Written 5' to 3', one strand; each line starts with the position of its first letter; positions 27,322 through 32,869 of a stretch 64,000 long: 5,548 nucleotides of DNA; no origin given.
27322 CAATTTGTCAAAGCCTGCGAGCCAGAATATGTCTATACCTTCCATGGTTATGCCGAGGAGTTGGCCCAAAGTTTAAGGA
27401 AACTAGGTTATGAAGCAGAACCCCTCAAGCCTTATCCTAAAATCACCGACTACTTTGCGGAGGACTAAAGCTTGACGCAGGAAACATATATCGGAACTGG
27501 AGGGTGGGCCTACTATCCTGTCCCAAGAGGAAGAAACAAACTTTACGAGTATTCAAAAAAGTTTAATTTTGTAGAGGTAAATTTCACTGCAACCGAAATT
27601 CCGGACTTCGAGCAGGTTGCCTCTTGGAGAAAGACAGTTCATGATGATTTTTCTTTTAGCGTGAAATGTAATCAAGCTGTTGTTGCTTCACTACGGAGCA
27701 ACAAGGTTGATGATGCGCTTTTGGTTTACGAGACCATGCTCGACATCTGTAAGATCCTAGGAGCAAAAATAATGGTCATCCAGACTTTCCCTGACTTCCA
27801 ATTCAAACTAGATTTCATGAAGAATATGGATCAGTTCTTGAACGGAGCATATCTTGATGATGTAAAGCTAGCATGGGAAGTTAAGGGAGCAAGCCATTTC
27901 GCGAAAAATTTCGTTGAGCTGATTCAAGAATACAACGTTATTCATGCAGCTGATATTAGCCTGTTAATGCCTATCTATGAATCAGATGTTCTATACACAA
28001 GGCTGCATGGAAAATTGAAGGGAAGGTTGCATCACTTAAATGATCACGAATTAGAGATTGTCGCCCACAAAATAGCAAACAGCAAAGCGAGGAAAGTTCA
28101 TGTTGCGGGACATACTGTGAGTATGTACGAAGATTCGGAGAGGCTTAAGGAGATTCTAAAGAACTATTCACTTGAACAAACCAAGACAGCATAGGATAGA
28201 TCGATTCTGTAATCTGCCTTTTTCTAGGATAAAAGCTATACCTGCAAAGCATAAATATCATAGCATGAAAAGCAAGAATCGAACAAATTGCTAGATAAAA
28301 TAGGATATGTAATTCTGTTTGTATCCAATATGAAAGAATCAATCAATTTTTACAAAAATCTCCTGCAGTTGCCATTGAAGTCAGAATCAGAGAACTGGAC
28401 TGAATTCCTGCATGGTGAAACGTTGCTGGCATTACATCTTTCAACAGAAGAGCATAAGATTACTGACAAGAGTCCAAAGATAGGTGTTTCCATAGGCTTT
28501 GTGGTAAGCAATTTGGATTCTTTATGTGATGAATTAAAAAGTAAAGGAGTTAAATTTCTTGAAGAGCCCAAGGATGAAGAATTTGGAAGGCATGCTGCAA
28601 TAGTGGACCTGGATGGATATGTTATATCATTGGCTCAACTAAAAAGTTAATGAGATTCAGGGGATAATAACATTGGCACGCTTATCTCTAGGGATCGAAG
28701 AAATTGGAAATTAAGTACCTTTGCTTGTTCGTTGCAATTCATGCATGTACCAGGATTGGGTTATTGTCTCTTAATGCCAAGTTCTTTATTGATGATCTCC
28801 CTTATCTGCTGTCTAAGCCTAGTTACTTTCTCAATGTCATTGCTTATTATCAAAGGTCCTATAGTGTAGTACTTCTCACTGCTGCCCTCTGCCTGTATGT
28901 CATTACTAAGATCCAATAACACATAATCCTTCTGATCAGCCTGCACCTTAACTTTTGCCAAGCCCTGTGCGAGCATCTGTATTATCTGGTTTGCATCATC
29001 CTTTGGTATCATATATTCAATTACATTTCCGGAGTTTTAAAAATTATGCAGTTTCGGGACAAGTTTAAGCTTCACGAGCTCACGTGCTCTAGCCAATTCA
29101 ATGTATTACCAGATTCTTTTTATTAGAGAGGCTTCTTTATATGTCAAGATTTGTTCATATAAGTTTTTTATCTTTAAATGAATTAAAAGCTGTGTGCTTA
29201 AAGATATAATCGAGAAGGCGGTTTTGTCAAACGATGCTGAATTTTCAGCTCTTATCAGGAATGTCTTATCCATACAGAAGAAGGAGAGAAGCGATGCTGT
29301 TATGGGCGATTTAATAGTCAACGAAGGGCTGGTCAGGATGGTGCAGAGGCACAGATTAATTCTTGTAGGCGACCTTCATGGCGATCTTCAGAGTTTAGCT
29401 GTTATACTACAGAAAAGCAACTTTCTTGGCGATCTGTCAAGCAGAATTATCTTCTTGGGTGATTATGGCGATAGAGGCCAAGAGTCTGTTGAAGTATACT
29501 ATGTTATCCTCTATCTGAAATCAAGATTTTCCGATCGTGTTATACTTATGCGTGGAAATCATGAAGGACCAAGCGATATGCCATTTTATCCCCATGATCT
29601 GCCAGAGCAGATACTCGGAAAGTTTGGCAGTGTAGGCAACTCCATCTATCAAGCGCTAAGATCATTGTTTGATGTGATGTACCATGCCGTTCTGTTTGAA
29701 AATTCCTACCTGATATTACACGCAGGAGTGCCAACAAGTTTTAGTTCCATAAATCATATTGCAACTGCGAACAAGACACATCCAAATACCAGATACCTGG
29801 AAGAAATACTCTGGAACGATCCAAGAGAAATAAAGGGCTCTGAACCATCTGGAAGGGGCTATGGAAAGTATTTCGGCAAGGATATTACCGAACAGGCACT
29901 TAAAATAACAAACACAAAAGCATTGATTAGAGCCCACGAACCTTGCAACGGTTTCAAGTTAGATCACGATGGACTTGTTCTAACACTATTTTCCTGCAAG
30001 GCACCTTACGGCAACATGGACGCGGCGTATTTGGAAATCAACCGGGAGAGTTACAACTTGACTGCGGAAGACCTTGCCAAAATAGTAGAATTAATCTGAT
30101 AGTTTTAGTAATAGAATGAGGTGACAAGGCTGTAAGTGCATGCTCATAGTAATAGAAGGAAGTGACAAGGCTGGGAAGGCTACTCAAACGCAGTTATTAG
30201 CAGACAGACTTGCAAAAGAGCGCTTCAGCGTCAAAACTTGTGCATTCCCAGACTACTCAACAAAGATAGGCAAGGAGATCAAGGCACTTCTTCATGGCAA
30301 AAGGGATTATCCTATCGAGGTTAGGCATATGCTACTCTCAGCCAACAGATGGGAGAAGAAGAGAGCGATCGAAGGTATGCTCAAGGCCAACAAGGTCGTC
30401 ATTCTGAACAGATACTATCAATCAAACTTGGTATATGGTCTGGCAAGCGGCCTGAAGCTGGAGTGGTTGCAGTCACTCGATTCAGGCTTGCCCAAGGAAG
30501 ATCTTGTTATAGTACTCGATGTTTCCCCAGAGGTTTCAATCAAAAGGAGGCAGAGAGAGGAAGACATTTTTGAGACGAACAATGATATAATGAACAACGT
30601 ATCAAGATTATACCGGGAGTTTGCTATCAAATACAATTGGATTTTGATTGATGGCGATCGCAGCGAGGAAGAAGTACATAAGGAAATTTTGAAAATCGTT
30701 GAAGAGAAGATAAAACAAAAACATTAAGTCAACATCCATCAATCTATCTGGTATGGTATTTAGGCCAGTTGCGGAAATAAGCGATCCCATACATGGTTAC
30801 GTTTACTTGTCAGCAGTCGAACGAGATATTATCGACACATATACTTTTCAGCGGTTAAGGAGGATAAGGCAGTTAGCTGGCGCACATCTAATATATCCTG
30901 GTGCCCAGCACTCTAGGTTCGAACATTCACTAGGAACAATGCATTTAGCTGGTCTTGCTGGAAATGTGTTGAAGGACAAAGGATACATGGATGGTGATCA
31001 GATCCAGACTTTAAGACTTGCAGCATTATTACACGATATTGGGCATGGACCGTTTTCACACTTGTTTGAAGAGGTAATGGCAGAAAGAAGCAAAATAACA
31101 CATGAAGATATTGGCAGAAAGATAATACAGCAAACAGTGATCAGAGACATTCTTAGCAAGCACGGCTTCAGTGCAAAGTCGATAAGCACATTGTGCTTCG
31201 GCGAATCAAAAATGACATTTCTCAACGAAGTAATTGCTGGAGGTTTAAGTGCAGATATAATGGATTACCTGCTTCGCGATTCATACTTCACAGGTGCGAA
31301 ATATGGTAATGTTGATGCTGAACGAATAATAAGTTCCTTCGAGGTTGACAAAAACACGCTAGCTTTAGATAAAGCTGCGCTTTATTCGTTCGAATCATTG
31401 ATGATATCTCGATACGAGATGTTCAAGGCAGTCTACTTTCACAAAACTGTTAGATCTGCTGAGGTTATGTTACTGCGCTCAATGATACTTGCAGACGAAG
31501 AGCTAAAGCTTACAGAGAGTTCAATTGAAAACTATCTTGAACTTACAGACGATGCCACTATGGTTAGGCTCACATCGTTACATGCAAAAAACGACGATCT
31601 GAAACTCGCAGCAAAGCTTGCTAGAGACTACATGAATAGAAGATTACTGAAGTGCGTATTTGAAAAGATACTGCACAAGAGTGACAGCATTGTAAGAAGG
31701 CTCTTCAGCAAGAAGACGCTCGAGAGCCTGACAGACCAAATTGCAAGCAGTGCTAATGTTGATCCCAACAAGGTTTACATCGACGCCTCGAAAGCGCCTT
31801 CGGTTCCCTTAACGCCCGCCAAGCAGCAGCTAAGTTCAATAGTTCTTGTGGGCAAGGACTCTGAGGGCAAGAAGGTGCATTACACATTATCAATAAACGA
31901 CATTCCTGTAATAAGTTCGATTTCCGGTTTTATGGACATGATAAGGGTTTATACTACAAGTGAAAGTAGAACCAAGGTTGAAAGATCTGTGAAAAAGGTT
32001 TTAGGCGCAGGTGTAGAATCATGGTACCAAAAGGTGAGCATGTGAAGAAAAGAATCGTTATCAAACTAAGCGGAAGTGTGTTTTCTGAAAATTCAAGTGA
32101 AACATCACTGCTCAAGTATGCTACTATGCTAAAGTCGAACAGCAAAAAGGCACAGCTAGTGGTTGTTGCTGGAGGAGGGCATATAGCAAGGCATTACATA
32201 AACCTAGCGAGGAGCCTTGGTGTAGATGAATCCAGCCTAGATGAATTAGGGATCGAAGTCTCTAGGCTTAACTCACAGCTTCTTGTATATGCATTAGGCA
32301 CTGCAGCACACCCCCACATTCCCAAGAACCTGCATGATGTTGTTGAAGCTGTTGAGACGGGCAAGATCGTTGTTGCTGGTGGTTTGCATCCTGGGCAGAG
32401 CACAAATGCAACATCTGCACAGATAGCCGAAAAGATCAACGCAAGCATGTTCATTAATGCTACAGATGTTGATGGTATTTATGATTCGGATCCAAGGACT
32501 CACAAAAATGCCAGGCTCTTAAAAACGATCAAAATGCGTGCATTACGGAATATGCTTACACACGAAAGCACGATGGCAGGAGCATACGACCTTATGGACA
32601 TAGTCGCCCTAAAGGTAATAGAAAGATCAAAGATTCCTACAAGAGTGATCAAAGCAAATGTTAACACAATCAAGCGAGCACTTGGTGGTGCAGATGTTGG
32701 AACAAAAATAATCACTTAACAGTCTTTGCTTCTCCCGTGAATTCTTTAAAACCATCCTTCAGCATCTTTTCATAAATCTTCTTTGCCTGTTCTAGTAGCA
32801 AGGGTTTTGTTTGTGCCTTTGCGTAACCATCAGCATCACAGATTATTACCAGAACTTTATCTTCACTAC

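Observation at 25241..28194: Divergent four-gene cassette: GIY-YIG-like + DUF72 | beta-CASP metallo-beta-lactamase + DUF72-like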

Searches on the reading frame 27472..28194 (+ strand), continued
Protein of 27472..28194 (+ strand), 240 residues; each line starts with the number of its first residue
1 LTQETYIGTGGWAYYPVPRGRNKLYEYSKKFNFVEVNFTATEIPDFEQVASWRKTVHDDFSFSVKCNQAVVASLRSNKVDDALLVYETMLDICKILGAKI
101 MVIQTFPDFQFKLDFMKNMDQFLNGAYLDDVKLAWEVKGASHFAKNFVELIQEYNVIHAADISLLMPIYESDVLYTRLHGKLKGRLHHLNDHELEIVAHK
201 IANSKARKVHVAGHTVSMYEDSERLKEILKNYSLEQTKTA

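Call 71: fold_search(model_id=the predicted structure, library=pdb)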
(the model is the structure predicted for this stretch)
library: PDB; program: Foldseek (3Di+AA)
matches with E <= 10: 1310; with E <= 0.001: 48
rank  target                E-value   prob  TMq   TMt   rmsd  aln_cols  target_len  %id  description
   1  1ztv_B                5.8e-09  1.00  0.56  0.50   6.2       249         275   17  Crystal structure of a duf72 family protein (ef0366) from enterococcus faecalis v583 at 3.10 A resolution (released 2005-06-14)
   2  1vpy                  8.4e-09  1.00  0.56  0.54   6.2       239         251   18  CRYSTAL STRUCTURE OF a DUF72 family protein (EF0366) FROM ENTEROCOCCUS FAECALIS V583 AT 2.52 A RESOLUTION (released 2004-12-07)
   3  1ztv_A                4.5e-08  1.00  0.57  0.51   6.0       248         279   17  Crystal structure of a duf72 family protein (ef0366) from enterococcus faecalis v583 at 3.10 A resolution (released 2005-06-14)
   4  1vpq                  5.4e-08  1.00  0.55  0.52   5.7       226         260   17  CRYSTAL STRUCTURE OF a DUF72 family protein (TM1631) FROM THERMOTOGA MARITIMA MSB8 AT 2.20 A RESOLUTION (released 2004-11-23)
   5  4pfh_A                3.7e-05  1.00  0.51  0.43   8.5       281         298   12  Crystal structure of engineered D-tagatose 3-epimerase PcDTE-IDF8 (released 2014-10-22)
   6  4pfh_B                1.2e-04  1.00  0.51  0.44   8.3       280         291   12  Crystal structure of engineered D-tagatose 3-epimerase PcDTE-IDF8 (released 2014-10-22)
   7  4q7i_A                1.2e-04  1.00  0.51  0.43   8.7       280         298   12  Crystal structure of engineered thermostable D-tagatose 3-epimerase PcDTE-Var8 (released 2014-10-22)
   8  3vnl_A                1.3e-04  1.00  0.53  0.46   5.5       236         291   11  Crystal structures of D-Psicose 3-epimerase with D-tagatose from Clostridium cellulolyticum H10 (released 2012-08-01)
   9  4gle_A                1.4e-04  1.00  0.45  0.39   6.3       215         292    9  SacUVDE in complex with 6-4PP-containing DNA (released 2012-11-21)
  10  3itx_B                1.4e-04  1.00  0.50  0.33   6.8       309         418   14  Mn2+ bound form of Pseudomonas stutzeri L-rhamnose isomerase (released 2010-02-02)
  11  2hcv_D                1.7e-04  1.00  0.52  0.34   6.5       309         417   13  Crystal structure of L-rhamnose isomerase from Pseudomonas stutzeri with metal ion (released 2006-12-19)
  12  3vni_A                1.9e-04  1.00  0.53  0.45   8.5       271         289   11  Crystal structures of D-Psicose 3-epimerase from Clostridium cellulolyticum H10 and its complex with ketohexose sugars (released 2012-08-01)
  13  4ytr_B                1.9e-04  1.00  0.48  0.41   8.9       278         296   12  Crystal structure of D-tagatose 3-epimerase C66S from Pseudomonas cichorii in complex with 1-deoxy L-tagatose (released 2016-03-23)
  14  4gji_C                1.9e-04  1.00  0.49  0.32   7.5       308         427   14  Crystal structure of Pseudomonas stutzeri L-rhamnose isomerase mutant H101N in complex with L-rhamnopyranose (released 2012-12-12)
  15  3m0h_A                2.0e-04  1.00  0.50  0.33   7.0       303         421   14  Crystal structure of Pseudomonas stutzeri L-rhamnose isomerase mutant S329F in complex with L-rhamnose (released 2010-11-10)
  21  3c0l                  3.6e-04  1.00  0.47  0.42   6.3       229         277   14  UVDE K229R (released 2008-12-09)
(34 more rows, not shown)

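Call 74: search_protein_representatives(alignment_id=A1)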
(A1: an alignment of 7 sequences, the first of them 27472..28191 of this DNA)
Query: 7 sequences, 310 profile positions. Proteins with E-value up to 0.001 (for the whole library): 7377; up to 1e-10: 1327; up to 1e-30: 176. The best 150 are listed.
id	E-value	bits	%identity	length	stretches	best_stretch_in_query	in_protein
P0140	3.1e-159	545.6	-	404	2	3-218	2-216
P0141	8.6e-138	475.2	-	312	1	2-308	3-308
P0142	6.6e-137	472.3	-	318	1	2-307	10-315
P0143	1.0e-123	429.0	-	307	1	3-306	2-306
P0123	6.3e-122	423.1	-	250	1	2-245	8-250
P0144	4.7e-107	374.2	-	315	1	2-306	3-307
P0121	1.1e-103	363.2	-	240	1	2-240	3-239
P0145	4.5e-103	361.2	-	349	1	61-307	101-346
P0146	1.8e-102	359.2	-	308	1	1-307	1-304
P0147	2.3e-102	358.8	-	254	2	116-306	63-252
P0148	5.1e-96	338.0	-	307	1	4-307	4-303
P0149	2.0e-94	332.7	-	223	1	87-308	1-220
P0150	5.2e-94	331.4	-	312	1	4-306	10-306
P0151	2.0e-92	326.2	-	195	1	2-194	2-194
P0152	2.6e-92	325.8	-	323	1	2-307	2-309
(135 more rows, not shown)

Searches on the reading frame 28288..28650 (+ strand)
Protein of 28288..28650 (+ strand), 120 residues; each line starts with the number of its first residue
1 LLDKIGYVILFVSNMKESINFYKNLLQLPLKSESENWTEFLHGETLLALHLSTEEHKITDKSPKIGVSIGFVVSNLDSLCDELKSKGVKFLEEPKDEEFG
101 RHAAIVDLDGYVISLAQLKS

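Call 4: search_protein_families(library=pfam, proteins=[window:28288-28650:+], max_evalue=0.1)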
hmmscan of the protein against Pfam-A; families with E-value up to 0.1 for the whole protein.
window:28288-28650:+ (120 aa): 3 families
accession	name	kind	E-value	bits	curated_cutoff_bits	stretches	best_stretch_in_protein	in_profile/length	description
PF00903.31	Glyoxalase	-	5.6e-15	56.2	20.6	1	4-114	1-120/121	Glyoxalase/Bleomycin resistance protein/Dioxygenase superfamily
PF12681.13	Glyoxalase_2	-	4e-11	43.3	30.1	1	7-115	3-113/118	Glyoxalase-like domain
PF13669.12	Glyoxalase_4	-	0.045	14.5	27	1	68-102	71-106/109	Glyoxalase/Bleomycin resistance protein/Dioxygenase superfamily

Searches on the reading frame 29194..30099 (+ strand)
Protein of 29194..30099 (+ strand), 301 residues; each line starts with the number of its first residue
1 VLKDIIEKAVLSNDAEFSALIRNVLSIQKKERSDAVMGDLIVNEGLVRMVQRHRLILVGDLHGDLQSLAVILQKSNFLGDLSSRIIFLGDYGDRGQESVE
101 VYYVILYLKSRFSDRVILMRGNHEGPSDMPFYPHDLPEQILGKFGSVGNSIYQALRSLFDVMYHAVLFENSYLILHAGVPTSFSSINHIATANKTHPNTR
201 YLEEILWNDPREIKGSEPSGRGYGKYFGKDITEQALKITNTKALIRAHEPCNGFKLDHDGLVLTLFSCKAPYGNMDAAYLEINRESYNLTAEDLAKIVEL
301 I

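Call 4: search_protein_families(library=pfam, proteins=[window:29194-30099:+], max_evalue=0.1)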
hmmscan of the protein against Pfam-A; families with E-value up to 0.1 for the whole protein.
window:29194-30099:+ (301 aa): 2 families
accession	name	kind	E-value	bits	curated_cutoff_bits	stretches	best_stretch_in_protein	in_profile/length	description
PF00149.33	Metallophos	-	4.1e-21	76.7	21.5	1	54-251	2-190/191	Calcineurin-like phosphoesterase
PF12471.13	GTP_CH_N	-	0.029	14.5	25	1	179-248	62-130/193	GTP cyclohydrolase N terminal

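Call 47: search_protein_families(library=ncbifam, proteins=[window:29194-30099:+], max_evalue=0.001)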
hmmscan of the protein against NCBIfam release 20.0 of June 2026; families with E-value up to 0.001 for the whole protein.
window:29194-30099:+ (301 aa): 2 families
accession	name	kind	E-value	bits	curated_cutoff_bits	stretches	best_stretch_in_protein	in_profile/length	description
NF001204.0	PRK00166.1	equivalog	1.7e-06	27.6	176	1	56-124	4-67/276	symmetrical bis(5'-nucleosyl)-tetraphosphatase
NF007425.0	PRK09968.1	equivalog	6.1e-05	22.8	332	1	52-124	15-79/218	protein-serine/threonine phosphatase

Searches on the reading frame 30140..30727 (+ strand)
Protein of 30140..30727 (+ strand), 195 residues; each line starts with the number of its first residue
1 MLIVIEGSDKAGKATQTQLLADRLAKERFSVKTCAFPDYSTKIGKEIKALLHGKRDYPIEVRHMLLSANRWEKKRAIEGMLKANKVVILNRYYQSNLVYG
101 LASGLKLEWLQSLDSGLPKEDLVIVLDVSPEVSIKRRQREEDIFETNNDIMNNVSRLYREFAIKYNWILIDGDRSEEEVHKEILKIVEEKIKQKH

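Call 40: search_protein_families(library=pfam, proteins=[window:30140-30727:+], max_evalue=0.001)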
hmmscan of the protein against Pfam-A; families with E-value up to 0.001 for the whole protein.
window:30140-30727:+ (195 aa): 3 families
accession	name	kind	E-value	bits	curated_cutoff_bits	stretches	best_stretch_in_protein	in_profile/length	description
PF02223.23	Thymidylate_kin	-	2.5e-34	119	27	1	5-183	1-185/185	Thymidylate kinase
PF13521.12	AAA_28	-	6.7e-07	30.1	27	1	3-166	2-154/164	AAA domain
PF01712.25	dNK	-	5.2e-05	23.5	27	0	3-190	1-201/203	Deoxynucleoside kinase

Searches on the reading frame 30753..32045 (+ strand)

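Call 40: search_protein_families(library=pfam, proteins=[window:30753-32045:+], max_evalue=0.001)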
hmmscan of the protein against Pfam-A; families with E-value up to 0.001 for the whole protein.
window:30753-32045:+ (430 aa): 2 families
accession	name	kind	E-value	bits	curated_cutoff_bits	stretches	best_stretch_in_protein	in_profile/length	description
PF19276.4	HD_assoc_2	-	1.4e-20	74.1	23.1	1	187-418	1-212/222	HD associated region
PF01966.28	HD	-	1.4e-13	51.6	22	1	55-132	1-73/116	HD domain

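Call 47: search_protein_families(library=ncbifam, proteins=[window:30753-32045:+], max_evalue=0.001)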
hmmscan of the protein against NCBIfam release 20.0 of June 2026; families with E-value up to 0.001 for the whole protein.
window:30753-32045:+ (430 aa): 3 families
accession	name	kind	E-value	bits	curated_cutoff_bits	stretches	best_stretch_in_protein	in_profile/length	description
TIGR01353.1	dGTP_triPase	subfamily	5e-06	26.3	152.35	1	26-115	12-103/389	dGTP triphosphohydrolase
TIGR00277.1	HDIG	domain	0.00012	21.9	27.6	1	56-130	6-70/84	HDIG domain-containing metalloprotein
TIGR03276.1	Phn-HD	hypoth_equivalog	0.00033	20.2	214.6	1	33-133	5-91/179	phosphonate degradation HD-domain oxygenase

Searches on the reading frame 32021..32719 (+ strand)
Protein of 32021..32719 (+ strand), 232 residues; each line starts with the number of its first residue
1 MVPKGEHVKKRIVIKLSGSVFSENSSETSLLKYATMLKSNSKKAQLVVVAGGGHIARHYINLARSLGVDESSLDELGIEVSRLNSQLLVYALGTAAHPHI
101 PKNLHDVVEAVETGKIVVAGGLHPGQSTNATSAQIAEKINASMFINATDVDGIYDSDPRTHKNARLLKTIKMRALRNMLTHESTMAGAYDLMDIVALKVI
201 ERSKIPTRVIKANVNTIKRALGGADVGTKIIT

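Call 40: search_protein_families(library=pfam, proteins=[window:32021-32719:+], max_evalue=0.001)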
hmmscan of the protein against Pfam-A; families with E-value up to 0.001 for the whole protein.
window:32021-32719:+ (232 aa): 1 family
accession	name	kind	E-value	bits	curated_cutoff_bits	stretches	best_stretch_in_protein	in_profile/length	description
PF00696.33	AA_kinase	-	1.1e-32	114.1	24.9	1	10-210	1-233/234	Amino acid kinase family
